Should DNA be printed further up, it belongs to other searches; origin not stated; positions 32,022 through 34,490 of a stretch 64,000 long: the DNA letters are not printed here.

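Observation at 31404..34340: LapG-like periplasmic cysteine protease paired with a receptor that has a degenerate HD-GYP domain instead of GGDEF-EAL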

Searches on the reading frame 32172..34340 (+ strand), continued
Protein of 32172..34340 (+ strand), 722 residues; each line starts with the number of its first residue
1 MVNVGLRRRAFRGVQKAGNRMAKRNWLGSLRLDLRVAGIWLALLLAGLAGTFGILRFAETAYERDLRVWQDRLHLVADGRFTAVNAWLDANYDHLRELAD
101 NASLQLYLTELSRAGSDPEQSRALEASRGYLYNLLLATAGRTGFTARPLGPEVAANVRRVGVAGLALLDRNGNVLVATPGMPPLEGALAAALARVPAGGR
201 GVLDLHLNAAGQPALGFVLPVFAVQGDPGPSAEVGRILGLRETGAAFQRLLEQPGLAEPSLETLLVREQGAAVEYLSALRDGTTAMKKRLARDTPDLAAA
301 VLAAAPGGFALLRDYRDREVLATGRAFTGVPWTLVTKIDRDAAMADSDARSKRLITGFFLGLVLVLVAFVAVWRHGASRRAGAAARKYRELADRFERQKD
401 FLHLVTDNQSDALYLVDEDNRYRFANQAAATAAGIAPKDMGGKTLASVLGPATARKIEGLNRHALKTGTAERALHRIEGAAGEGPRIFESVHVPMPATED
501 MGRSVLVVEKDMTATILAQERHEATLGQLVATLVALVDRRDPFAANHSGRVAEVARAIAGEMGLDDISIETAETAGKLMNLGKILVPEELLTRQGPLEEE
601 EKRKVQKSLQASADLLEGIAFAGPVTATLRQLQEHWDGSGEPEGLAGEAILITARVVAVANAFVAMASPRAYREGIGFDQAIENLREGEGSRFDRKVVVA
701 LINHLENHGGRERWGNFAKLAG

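Call 25: search_protein_families(library=pfam, proteins=[L008:61-2169:-, L008:2120-2833:-, L008:2830-4170:-, L008:4179-6569:-, L008:6857-7417:-, L008:7463-8818:+, L008:9068-9724:-, L008:9950-12076:+, L008:12146-13204:-, L008:13397-14038:+], max_evalue=0.001)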
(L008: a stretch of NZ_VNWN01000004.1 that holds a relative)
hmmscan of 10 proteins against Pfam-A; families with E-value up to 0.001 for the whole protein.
L008:61-2169:- (702 aa): 6 families
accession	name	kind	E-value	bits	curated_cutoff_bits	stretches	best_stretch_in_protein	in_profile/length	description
PF13487.12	HD_5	-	2.8e-38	131.7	27.2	1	511-675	2-170/170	HD domain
PF08448.16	PAS_4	-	3.5e-13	50.2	23.1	1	390-494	4-108/110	PAS fold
PF13426.13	PAS_9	-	1e-05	26.2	27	1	394-493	4-103/103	PAS domain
PF00989.32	PAS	-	1.2e-05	25.7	22.6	1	387-490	7-112/113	PAS fold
PF02743.24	dCache_1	-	0.00016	21.8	45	0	74-261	4-178/240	Cache domain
PF01966.28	HD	-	0.00071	20.3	22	0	524-643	2-114/116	HD domain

L008:2120-2833:- (237 aa): 1 family
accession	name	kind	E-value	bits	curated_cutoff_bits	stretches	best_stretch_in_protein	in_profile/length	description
PF06035.17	Peptidase_C93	-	1.3e-20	74.3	27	1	69-223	13-160/162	Bacterial transglutaminase-like cysteine proteinase BTLCP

L008:2830-4170:- (446 aa): 4 families
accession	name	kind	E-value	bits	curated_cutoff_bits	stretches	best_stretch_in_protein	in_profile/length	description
PF13437.12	HlyD_3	-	2e-21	77.1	22.2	1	297-405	2-98/106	HlyD family secretion protein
PF16576.10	HlyD_D23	-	6.5e-10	39.1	30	1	253-363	77-175/214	Barrel-sandwich domain of CusB or HlyD membrane-fusion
PF13533.13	Biotin_lipoyl_2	-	1.8e-05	24.9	29.8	1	79-103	8-32/32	Biotin-lipoyl like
PF00364.28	Biotin_lipoyl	-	0.00025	21.3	22.1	0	74-102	45-73/73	Biotin-requiring enzyme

L008:4179-6569:- (796 aa): 5 families
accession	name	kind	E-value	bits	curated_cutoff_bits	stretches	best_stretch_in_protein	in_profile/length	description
PF00005.33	ABC_tran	-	8.9e-31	107.8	25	1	571-720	1-137/137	ABC transporter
PF00664.28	ABC_membrane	-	6.3e-22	79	28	1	240-502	4-268/274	ABC transporter transmembrane region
PF13304.12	AAA_21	-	6.6e-08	33.4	27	1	692-751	238-301/304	AAA domain, putative AbiEii toxin, Type IV TA system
PF03412.21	Peptidase_C39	-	2e-05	24.9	22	1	86-207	10-131/133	Peptidase C39 family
PF02463.25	SMC_N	-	2.7e-05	24.2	40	0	691-760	136-209/220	RecF/RecN/SMC N terminal domain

L008:6857-7417:- (186 aa): 0 families

L008:7463-8818:+ (451 aa): 1 family
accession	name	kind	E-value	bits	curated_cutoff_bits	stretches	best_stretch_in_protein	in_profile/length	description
PF02321.23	OEP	-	2.3e-52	178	22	2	42-228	1-187/187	Outer membrane efflux protein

L008:9068-9724:- (218 aa): 3 families
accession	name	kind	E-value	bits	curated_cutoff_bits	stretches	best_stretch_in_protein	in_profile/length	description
PF06035.17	Peptidase_C93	-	8.9e-18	65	27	1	73-192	20-134/162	Bacterial transglutaminase-like cysteine proteinase BTLCP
PF04473.18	DUF553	-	5.1e-05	23.2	20.5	1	118-188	47-116/140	Transglutaminase-like domain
PF01841.26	Transglut_core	-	0.00097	19.8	23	0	91-152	13-72/108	Transglutaminase-like superfamily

L008:9950-12076:+ (708 aa): 4 families
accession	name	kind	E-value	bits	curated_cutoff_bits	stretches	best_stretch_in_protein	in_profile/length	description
PF13487.12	HD_5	-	4.7e-36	124.5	27.2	1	513-673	5-168/170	HD domain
PF08448.16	PAS_4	-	3.2e-13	50.3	23.1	1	387-494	2-109/110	PAS fold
PF01966.28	HD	-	1.3e-05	25.9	22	1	526-641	5-113/116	HD domain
PF13426.13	PAS_9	-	1.9e-05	25.3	27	1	392-492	3-103/103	PAS domain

L008:12146-13204:- (352 aa): 1 family
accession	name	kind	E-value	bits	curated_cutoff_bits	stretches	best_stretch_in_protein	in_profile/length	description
PF00072.30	Response_reg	-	6.5e-09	36.4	30.2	1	22-120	2-98/111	Response regulator receiver domain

L008:13397-14038:+ (213 aa): 1 family
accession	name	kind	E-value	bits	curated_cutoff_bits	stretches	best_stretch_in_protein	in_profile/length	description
PF00849.27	PseudoU_synth_2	-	2.3e-17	64.1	26.8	1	32-177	2-152/152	RNA pseudouridylate synthase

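Call 30: search_solved_structures(query=A1, max_evalue=1, show_alignments=0)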
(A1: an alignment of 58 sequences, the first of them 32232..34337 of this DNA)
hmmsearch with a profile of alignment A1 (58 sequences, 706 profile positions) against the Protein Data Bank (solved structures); distinct sequences matched with E-value up to 1: 43.
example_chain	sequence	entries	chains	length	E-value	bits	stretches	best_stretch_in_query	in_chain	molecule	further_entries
9rc0_A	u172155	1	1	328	2.4e-72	247.2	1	380-693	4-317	HD domain/sensory box protein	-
9rbz_A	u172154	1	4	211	4.1e-55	190.3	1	493-693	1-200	HD domain/sensory box protein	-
5z7c_A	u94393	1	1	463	1.5e-35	125.6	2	507-687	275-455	3'3'-cGAMP-specific phosphodiesterase 3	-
4mcw_A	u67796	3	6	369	9.3e-24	86.6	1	505-676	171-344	Metal dependent phosphohydrolase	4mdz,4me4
4r8z_A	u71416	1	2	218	2e-21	78.9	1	505-688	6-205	Cyclic di-GMP phosphodiesterase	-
6zj8_A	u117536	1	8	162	5.7e-09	37.7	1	371-496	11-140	Virulence sensor protein BvgS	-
3ewk_A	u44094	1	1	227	7.8e-08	34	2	398-506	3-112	Sensor protein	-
3fc7_A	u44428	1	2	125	6.9e-06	27.5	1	368-495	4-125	HTR-like protein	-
3tm8_A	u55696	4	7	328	0.00029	22.2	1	519-645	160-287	Uncharacterized protein | Uncharacterized protein Bd1817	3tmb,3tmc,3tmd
7duc_A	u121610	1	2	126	0.00072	20.9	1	377-503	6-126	Sensor protein kinase WalK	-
3luq_A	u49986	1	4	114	0.00085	20.6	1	386-495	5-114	Sensor protein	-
4mn5_A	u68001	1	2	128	0.0019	19.5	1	375-446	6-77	Sensor protein kinase WalK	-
6ywi_A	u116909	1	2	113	0.0043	18.3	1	398-497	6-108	Multi-sensor hybrid histidine kinase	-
6rhg_A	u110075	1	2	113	0.0081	17.4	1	398-497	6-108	Multi-sensor hybrid histidine kinase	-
6rhf_A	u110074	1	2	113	0.0091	17.2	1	398-497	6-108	Multi-sensor hybrid histidine kinase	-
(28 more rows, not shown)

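Call 47: find_encoding_contigs(protein=P0006, flank=10000, max_places=1)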
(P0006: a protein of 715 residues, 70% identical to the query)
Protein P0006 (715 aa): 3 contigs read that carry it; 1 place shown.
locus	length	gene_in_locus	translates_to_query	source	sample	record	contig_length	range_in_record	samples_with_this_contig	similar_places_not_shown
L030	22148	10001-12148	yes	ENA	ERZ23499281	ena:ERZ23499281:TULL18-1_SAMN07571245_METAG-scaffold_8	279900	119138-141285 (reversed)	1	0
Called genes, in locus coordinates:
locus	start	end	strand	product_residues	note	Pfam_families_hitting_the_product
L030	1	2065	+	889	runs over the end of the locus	PF01326:PPDK_N, PF00391:PEP-utilizers, PF02896:PEP-utilizers_C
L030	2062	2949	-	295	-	PF01571:GCV_T, PF25455:Beta-barrel_CAF17_C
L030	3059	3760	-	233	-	-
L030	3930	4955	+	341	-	PF13439:Glyco_transf_4 (weak), PF13579:Glyco_trans_4_4 (faint), PF20706:GT4-conflict, PF00534:Glycos_transf_1, PF13692:Glyco_trans_1_4, PF13524:Glyco_trans_1_2 (faint)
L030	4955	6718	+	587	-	PF13522:GATase_6, PF13537:GATase_7, PF00733:Asn_synthase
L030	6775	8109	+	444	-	PF01979:Amidohydro_1, PF12890:DHOase, PF07969:Amidohydro_3 (weak)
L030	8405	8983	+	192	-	PF08238:Sel1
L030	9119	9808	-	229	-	PF06035:Peptidase_C93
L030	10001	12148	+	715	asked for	PF08448:PAS_4, PF01966:HD (weak), PF13487:HD_5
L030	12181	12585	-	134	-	PF15919:HicB_lk_antitox, PF15970:HicB-like_2, PF01402:RHH_1 (weak)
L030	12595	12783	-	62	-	PF07927:HicA_toxin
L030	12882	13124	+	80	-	-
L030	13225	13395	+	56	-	-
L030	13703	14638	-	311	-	-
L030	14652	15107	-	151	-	-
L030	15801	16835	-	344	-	PF02332:Phenol_Hydrox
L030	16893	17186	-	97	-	PF02406:MmoB_DmpM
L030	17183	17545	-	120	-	PF00355:Rieske, PF13806:Rieske_2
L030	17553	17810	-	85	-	PF06234:TmoB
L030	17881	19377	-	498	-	PF02332:Phenol_Hydrox, PF04945:YHS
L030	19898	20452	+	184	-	PF22769:DCD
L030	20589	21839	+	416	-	PF00275:EPSP_synthase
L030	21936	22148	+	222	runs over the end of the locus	PF01634:HisG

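Call 48: find_encoding_contigs(protein=P0010, flank=10000, max_places=1)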
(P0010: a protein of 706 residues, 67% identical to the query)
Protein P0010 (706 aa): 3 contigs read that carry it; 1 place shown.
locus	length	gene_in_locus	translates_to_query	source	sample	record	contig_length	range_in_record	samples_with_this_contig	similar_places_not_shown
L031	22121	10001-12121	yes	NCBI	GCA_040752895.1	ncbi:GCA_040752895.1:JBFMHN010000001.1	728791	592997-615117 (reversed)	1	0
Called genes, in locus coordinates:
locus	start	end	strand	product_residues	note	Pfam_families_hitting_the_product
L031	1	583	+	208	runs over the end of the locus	PF01584:CheW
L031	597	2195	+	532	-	PF00672:HAMP, PF00015:MCPsignal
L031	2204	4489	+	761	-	PF01627:Hpt, PF02518:HATPase_c, PF01584:CheW, PF00072:Response_reg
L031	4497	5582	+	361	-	PF00072:Response_reg, PF01339:CheB_methylest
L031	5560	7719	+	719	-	PF00072:Response_reg, PF00989:PAS, PF13426:PAS_9, PF24820:Diguanyl_cycl_sensor (weak), PF00512:HisKA, PF02518:HATPase_c, PF00072:Response_reg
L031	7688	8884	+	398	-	PF00072:Response_reg, PF00563:EAL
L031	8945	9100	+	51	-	-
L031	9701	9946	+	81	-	-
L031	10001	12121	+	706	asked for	PF08448:PAS_4, PF13487:HD_5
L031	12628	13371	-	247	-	PF02654:CobS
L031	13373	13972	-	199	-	PF00300:His_Phos_1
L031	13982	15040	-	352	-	PF02277:DBI_PRT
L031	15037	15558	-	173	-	PF02283:CobU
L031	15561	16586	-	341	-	PF00155:Aminotran_1_2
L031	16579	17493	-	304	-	PF03186:CobD_Cbib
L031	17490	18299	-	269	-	PF01497:Peripla_BP_2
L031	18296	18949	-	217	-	PF00881:Nitroreductase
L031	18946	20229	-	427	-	PF01656:CbiA, PF13500:AAA_26 (faint), PF07685:GATase_3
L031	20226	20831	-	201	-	PF12557:Co_AT_N (weak), PF02572:CobA_CobO_BtuR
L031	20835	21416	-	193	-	-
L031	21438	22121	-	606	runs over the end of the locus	PF07715:Plug, PF00593:TonB_dep_Rec_b-barrel, PF14905:OMP_b-brl_3 (weak)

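Call 55: search_protein_families(library=pfam, proteins=[L010:5747-6403:+, L010:6404-8296:+, L010:8309-9637:-, L010:9648-12086:-, L026:12108-12770:+, L026:12855-14624:+, L026:7919-8566:-, L026:8439-8897:-, L026:19297-21009:+, L010:1221-2333:+], max_evalue=0.001)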
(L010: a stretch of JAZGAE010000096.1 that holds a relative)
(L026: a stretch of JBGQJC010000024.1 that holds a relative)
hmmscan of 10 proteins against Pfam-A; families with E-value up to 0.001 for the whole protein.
L010:5747-6403:+ (218 aa): 1 family
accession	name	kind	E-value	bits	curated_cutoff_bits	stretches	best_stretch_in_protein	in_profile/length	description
PF13759.12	2OG-FeII_Oxy_5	-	2e-20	73.5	27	1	104-204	2-101/101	Putative 2OG-Fe(II) oxygenase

L010:6404-8296:+ (630 aa): 1 family
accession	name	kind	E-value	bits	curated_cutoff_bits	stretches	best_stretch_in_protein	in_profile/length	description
PF01019.26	G_glu_transpept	-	7.8e-85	286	27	2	141-493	1-365/512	Gamma-glutamyltranspeptidase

L010:8309-9637:- (442 aa): 4 families
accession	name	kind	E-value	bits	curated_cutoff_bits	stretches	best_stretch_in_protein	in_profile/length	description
PF13437.12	HlyD_3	-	7e-17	62.5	22.2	1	294-399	2-98/106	HlyD family secretion protein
PF16576.10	HlyD_D23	-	3.7e-07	30.1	30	1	254-359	72-174/214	Barrel-sandwich domain of CusB or HlyD membrane-fusion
PF13533.13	Biotin_lipoyl_2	-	0.0001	22.4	29.8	0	75-99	8-32/32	Biotin-lipoyl like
PF00364.28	Biotin_lipoyl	-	0.00026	21.2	22.1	0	280-323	32-73/73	Biotin-requiring enzyme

L010:9648-12086:- (812 aa): 4 families
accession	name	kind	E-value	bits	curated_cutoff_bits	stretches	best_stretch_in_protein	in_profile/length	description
PF00005.33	ABC_tran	-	2.9e-31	109.3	25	1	594-743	1-137/137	ABC transporter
PF00664.28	ABC_membrane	-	3e-23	83.3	28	1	264-525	3-268/274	ABC transporter transmembrane region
PF02463.25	SMC_N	-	4.4e-05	23.4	40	1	714-785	136-211/220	RecF/RecN/SMC N terminal domain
PF03412.21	Peptidase_C39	-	0.00021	21.6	22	1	110-232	10-131/133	Peptidase C39 family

L026:12108-12770:+ (220 aa): 1 family
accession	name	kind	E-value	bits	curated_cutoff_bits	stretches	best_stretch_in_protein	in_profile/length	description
PF13759.12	2OG-FeII_Oxy_5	-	8.8e-18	65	27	1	104-204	2-101/101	Putative 2OG-Fe(II) oxygenase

L026:12855-14624:+ (589 aa): 1 family
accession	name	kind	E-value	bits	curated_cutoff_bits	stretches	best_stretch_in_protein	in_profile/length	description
PF01019.26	G_glu_transpept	-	2.5e-81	274.5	27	2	101-451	2-364/512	Gamma-glutamyltranspeptidase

L026:7919-8566:- (215 aa): 0 families

L026:8439-8897:- (152 aa): 1 family
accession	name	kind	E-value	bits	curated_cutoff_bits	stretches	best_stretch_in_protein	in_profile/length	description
PF07310.19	PAS_5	-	5e-09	36.6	22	1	13-141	6-133/137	PAS domain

L026:19297-21009:+ (570 aa): 1 family
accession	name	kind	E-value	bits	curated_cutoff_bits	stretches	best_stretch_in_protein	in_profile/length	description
PF02321.23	OEP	-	1.8e-42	145.7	22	2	258-430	2-176/187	Outer membrane efflux protein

L010:1221-2333:+ (370 aa): 0 families

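Call 61: find_homologous_proteins(query=L008:61-2169:-, max_evalue=1e-30)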
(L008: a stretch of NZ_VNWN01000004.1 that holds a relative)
Query L008:61-2169:- (702 aa): 57 proteins with E <= 1e-30 among 8000 candidates.
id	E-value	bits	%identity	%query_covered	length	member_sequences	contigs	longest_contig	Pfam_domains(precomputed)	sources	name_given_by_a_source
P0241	9.8e-259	878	58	97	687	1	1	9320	PF13487.13,PF08448.17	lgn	-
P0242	6.5e-249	846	57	97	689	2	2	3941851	PF13426.14,PF02743.25,PF13487.13,PF08448.17,PF00989.32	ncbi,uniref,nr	ncbi:HD domain-containing phosphohydrolase [Sneathiella aquimaris]|uniref:HD domain-containing phosp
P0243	1.3e-248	845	57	97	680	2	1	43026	PF02743.25,PF13487.13,PF08448.17,PF00989.32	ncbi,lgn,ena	-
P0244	7.0e-246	836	56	98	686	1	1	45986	PF13426.14,PF13487.13,PF08448.17,PF00989.32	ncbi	-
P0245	1.2e-245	835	56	98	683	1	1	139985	PF13487.13,PF08448.17,PF00989.32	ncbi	ncbi:MAG: HD domain-containing phosphohydrolase [Sneathiella sp.]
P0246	2.0e-245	834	57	97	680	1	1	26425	PF13426.14,PF13487.13,PF08448.17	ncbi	-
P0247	3.1e-245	833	56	97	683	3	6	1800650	PF13426.14,PF13487.13,PF08448.17,PF00989.32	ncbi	ncbi:MAG: HD domain-containing phosphohydrolase [Sneathiella sp.]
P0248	7.6e-245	832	55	97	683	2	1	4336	PF13426.14,PF13487.13,PF08448.17,PF00989.32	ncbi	-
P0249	3.3e-244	830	56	98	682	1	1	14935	PF13487.13,PF08448.17,PF00989.32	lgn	-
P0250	4.6e-243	826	55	98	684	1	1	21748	PF13487.13,PF08448.17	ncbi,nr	ncbi:MAG: PAS domain-containing protein [Sneathiella sp.]|nr:PAS domain-containing protein [Sneathie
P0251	7.4e-241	819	54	98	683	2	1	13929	PF13487.13,PF08448.17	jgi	-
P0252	3.0e-239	814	55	96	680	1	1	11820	PF13487.13,PF08448.17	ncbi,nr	ncbi:MAG: PAS domain-containing protein [Sneathiellales bacterium]|nr:PAS domain-containing protein 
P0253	2.3e-237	808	54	97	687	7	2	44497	PF13487.13,PF08448.17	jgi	-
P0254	2.6e-236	804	54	97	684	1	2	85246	PF13426.14,PF13487.13,PF08448.17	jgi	-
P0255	1.5e-234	798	53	97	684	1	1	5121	PF13487.13,PF08448.17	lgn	-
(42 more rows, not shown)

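Call 62: find_encoding_contigs(protein=P0242, flank=10000, max_places=1)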
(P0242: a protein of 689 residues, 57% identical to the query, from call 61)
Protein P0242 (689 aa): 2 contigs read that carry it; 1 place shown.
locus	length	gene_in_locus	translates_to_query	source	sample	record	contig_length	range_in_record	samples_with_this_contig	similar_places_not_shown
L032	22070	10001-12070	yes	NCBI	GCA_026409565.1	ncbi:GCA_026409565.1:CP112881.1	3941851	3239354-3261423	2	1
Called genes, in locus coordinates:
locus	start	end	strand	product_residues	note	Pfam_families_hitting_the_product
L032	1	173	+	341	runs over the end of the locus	PF00072:Response_reg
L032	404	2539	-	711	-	PF08448:PAS_4, PF13487:HD_5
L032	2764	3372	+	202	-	PF06035:Peptidase_C93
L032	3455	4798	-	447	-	PF02321:OEP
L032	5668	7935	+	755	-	PF00664:ABC_membrane, PF00005:ABC_tran, PF13304:AAA_21 (weak)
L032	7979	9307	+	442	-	PF25919:BSH_CusB (faint), PF25917:BSH_RND (weak), PF25973:BSH_CzcB (faint), PF25984:BSH_YknX (faint), PF25994:HH_AprE, PF26002:Beta-barrel_AprE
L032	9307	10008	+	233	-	PF06035:Peptidase_C93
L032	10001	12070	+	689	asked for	PF02743:dCache_1 (faint), PF00989:PAS (weak), PF08448:PAS_4, PF13426:PAS_9 (weak), PF13487:HD_5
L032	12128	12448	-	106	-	-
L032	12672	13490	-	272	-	PF00089:Trypsin, PF13365:Trypsin_2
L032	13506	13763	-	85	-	-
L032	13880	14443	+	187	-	PF06041:DUF924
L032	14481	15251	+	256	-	PF00106:adh_short, PF08659:KR, PF23441:SDR, PF13561:adh_short_C2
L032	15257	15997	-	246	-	-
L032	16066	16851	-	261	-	PF00005:ABC_tran, PF13304:AAA_21 (faint)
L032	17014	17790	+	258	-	PF00590:TP_methylase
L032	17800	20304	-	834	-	PF00270:DEAD, PF04851:ResIII (weak), PF00271:Helicase_C, PF04408:WHD_HA2 (weak), PF08482:HrpB_C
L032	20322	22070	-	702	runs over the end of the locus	PF03176:MMPL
